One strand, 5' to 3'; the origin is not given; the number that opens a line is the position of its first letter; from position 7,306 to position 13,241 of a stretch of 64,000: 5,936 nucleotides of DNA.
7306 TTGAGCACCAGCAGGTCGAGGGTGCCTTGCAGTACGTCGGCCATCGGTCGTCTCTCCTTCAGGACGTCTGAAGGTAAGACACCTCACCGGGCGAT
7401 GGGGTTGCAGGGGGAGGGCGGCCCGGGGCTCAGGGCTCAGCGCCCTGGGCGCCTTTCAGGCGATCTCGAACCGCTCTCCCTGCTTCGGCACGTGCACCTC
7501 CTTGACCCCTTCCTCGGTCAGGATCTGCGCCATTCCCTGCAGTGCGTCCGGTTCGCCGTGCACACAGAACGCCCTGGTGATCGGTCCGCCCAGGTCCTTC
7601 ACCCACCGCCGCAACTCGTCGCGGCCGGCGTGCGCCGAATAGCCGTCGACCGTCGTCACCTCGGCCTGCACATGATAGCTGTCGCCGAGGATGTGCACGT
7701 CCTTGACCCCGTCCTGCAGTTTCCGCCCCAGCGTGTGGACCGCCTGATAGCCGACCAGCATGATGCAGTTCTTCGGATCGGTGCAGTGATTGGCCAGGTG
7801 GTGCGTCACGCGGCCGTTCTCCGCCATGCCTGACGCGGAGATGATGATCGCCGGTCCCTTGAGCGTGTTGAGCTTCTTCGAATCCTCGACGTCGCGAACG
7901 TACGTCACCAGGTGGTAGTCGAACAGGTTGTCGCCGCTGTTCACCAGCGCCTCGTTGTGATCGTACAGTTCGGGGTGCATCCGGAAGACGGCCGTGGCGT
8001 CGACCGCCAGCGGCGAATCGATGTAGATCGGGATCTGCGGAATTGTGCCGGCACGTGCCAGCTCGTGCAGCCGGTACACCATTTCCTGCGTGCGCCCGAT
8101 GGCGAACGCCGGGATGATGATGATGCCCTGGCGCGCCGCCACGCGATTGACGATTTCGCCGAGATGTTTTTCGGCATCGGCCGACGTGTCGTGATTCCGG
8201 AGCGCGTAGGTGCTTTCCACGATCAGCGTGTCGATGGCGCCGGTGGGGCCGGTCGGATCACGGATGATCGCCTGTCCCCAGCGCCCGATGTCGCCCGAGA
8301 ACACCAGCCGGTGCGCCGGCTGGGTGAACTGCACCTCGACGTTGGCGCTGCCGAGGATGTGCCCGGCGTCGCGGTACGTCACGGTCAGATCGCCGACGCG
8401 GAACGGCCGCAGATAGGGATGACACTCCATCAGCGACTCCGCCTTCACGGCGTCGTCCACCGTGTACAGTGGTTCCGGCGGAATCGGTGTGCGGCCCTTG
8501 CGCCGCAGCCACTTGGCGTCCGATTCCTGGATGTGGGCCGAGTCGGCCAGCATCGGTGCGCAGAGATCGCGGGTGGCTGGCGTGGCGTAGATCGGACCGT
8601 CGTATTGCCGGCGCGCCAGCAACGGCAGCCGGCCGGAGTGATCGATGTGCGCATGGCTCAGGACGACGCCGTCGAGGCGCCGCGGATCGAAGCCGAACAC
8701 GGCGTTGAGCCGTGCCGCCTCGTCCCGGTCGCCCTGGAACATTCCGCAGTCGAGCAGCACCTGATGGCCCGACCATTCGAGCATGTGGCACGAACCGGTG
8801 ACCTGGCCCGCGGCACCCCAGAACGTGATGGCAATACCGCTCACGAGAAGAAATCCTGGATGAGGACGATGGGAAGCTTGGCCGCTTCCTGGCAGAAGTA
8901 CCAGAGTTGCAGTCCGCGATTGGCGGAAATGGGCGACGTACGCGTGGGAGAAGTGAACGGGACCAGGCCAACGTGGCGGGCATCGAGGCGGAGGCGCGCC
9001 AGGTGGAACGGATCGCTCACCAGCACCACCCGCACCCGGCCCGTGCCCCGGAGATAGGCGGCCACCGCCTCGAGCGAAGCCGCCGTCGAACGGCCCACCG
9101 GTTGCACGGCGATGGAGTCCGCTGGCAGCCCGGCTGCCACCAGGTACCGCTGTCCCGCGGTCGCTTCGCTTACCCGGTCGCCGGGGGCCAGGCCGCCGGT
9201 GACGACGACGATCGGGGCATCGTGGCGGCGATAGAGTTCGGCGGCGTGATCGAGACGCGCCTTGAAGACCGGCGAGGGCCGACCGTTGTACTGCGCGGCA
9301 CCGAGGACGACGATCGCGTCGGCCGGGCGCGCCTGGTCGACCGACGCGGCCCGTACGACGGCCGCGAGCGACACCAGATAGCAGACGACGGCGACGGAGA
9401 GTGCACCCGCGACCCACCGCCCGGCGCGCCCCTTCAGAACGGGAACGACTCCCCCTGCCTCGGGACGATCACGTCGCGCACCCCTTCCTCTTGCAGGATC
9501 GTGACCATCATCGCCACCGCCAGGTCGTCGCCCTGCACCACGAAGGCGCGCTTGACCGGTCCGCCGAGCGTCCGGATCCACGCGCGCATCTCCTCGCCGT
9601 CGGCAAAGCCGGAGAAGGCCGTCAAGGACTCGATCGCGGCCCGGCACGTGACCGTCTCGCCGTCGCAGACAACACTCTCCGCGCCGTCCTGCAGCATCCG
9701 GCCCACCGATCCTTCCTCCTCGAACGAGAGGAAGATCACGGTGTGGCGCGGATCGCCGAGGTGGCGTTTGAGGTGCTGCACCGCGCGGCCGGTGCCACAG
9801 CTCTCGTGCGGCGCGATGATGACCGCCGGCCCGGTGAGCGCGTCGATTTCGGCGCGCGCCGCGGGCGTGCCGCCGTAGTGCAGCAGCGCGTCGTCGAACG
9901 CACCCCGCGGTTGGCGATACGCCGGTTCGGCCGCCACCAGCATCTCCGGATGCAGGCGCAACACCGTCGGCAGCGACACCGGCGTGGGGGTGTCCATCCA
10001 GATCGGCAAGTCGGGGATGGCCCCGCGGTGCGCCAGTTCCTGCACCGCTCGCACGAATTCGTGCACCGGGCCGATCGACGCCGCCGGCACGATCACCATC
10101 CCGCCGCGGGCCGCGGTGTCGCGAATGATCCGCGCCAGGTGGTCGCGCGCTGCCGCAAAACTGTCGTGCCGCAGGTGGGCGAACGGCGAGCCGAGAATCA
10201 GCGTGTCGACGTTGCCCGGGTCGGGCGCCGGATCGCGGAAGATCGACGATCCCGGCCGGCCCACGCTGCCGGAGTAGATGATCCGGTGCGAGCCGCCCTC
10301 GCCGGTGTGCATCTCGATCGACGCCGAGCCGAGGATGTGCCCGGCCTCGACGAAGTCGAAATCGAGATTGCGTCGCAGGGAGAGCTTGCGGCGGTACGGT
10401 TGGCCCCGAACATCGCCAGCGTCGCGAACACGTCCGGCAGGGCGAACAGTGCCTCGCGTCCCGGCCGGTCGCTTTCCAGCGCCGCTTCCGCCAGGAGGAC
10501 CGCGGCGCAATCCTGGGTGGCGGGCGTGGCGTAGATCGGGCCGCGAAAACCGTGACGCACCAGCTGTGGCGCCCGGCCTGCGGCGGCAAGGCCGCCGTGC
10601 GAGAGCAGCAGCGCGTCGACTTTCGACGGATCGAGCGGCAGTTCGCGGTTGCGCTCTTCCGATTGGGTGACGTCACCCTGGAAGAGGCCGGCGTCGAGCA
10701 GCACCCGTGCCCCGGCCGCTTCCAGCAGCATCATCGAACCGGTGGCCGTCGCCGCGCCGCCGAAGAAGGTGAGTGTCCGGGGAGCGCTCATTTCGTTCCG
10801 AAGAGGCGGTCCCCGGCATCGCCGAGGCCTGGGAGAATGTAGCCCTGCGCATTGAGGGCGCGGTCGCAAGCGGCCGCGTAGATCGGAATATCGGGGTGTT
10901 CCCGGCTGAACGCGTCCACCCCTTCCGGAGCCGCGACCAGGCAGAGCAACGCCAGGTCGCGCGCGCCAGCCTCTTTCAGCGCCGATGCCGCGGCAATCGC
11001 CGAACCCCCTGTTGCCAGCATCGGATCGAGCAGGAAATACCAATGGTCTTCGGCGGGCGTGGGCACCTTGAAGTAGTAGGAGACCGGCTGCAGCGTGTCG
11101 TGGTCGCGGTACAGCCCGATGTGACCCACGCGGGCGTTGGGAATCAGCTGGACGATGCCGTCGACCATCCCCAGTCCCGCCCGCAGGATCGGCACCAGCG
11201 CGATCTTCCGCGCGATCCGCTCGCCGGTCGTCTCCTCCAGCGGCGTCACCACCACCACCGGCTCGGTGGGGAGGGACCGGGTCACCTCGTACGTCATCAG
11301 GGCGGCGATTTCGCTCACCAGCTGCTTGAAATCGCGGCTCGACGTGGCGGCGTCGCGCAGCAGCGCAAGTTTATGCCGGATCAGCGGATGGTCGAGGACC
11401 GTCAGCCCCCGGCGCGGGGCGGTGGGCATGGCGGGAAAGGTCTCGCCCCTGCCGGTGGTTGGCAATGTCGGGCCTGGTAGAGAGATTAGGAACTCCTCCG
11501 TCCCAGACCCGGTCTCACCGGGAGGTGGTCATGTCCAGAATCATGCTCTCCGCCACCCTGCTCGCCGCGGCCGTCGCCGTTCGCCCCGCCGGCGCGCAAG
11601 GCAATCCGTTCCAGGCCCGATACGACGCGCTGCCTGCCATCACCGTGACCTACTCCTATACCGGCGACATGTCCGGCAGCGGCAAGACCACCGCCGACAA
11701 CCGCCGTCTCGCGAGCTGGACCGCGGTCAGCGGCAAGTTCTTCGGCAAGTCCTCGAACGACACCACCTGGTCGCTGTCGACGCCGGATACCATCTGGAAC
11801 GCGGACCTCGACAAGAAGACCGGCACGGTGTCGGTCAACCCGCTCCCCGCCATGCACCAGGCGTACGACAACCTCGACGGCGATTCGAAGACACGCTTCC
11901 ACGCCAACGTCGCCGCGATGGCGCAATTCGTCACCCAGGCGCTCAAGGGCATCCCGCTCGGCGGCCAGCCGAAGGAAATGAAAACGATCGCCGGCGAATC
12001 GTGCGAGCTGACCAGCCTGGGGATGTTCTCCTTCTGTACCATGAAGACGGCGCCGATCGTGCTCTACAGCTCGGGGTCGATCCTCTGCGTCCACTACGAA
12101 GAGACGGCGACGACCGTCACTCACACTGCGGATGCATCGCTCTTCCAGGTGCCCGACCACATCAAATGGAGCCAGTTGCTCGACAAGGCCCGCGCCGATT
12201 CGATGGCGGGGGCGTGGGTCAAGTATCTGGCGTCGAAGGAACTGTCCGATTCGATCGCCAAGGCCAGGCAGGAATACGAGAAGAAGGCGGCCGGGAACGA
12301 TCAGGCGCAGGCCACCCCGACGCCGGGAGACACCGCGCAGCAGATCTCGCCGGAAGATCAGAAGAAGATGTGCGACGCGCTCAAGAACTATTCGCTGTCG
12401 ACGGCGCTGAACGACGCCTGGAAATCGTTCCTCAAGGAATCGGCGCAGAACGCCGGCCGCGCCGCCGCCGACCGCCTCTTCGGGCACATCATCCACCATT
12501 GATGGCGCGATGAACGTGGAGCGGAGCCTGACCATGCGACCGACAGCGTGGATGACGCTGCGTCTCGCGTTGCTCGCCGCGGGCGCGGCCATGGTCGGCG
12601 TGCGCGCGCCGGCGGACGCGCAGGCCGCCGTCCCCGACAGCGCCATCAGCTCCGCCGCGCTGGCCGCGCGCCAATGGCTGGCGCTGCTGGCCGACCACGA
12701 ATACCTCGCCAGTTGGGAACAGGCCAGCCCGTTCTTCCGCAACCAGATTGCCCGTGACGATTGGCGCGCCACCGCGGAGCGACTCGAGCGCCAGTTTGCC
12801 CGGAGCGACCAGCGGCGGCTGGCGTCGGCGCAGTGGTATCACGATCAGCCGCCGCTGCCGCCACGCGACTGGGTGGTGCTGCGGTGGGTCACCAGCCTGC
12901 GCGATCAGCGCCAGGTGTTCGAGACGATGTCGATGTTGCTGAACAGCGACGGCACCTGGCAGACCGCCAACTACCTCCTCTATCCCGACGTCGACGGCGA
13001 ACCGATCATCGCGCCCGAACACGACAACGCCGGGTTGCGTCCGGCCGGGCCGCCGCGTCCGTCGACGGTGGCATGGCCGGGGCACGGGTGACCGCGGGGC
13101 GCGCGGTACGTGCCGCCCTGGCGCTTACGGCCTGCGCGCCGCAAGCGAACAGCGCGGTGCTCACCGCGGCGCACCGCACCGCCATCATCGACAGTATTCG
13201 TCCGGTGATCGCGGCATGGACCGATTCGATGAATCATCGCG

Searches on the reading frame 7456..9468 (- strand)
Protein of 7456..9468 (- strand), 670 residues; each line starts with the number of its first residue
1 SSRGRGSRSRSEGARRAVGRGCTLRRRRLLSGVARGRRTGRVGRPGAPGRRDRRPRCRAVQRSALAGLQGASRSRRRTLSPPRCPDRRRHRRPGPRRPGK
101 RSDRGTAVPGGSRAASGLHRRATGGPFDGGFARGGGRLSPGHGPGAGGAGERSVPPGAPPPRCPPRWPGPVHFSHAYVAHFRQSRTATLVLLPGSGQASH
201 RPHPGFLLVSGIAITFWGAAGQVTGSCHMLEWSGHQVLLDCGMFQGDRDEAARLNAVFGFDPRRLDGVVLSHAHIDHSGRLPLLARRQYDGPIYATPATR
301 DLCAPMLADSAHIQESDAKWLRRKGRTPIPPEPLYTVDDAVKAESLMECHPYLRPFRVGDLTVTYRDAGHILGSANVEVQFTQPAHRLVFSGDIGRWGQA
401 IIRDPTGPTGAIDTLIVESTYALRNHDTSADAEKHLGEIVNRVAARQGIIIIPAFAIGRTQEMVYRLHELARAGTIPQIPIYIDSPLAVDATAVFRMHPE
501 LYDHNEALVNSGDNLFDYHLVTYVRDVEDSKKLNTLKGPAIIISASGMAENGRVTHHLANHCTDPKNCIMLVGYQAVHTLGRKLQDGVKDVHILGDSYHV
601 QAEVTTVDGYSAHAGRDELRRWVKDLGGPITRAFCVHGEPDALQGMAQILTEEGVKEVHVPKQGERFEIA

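Call 69: search_protein_families(library=pfam, proteins=[window:7456-9468:-], max_evalue=0.0001)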
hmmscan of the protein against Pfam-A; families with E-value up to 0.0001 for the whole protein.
window:7456-9468:- (670 aa): 4 families
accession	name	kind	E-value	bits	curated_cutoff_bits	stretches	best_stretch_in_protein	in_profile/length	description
PF10996.14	Beta-Casp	-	4.5e-37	127.7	27.7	1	460-584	1-120/120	Beta-Casp domain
PF07521.17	RMMBL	-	2.3e-15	56.8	21.6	1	598-661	2-63/63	Zn-dependent metallo-hydrolase RNA specificity domain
PF00753.33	Lactamase_B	-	5.5e-12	46.5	22.7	1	224-396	5-152/196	Metallo-beta-lactamase superfamily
PF12706.13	Lactamase_B_2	-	1.9e-10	41.1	27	1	236-446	2-193/200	Beta-lactamase superfamily domain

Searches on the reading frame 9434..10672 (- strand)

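Call 69: search_protein_families(library=pfam, proteins=[window:9434-10672:-], max_evalue=0.0001)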
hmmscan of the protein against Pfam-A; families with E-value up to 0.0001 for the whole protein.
window:9434-10672:- (412 aa): 1 family
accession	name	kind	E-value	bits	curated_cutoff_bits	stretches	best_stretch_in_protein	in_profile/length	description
PF10996.14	Beta-Casp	-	3.5e-15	57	27.7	1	210-327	8-120/120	Beta-Casp domain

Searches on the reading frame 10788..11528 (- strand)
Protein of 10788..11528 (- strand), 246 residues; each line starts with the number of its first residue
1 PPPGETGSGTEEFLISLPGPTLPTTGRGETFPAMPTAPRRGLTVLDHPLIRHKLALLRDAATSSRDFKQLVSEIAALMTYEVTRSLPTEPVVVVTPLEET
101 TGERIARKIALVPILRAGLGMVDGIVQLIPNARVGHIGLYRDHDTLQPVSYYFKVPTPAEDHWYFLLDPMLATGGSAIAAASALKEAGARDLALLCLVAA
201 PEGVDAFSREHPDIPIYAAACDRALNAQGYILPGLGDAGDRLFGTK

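Call 49: search_protein_families(library=pfam, proteins=[window:10788-11528:-], max_evalue=0.0001)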
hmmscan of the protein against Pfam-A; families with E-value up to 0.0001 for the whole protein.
window:10788-11528:- (246 aa): 2 families
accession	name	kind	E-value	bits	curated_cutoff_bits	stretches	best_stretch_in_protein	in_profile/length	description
PF14681.12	UPRTase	-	1e-71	241.1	27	1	44-245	1-206/206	Uracil phosphoribosyltransferase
PF00156.33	Pribosyltran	-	1.6e-05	24.7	26.3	0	109-204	31-130/158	Phosphoribosyl transferase domain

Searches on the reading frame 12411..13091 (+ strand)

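Call 69: search_protein_families(library=pfam, proteins=[window:12411-13091:+], max_evalue=0.0001)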
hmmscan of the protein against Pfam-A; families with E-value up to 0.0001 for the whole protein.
window:12411-13091:+ (226 aa): 1 family
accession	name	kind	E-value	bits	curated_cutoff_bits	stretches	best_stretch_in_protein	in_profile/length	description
PF13211.12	DUF4019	-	9.7e-20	71.4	26.5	1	85-188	1-104/104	Protein of unknown function (DUF4019)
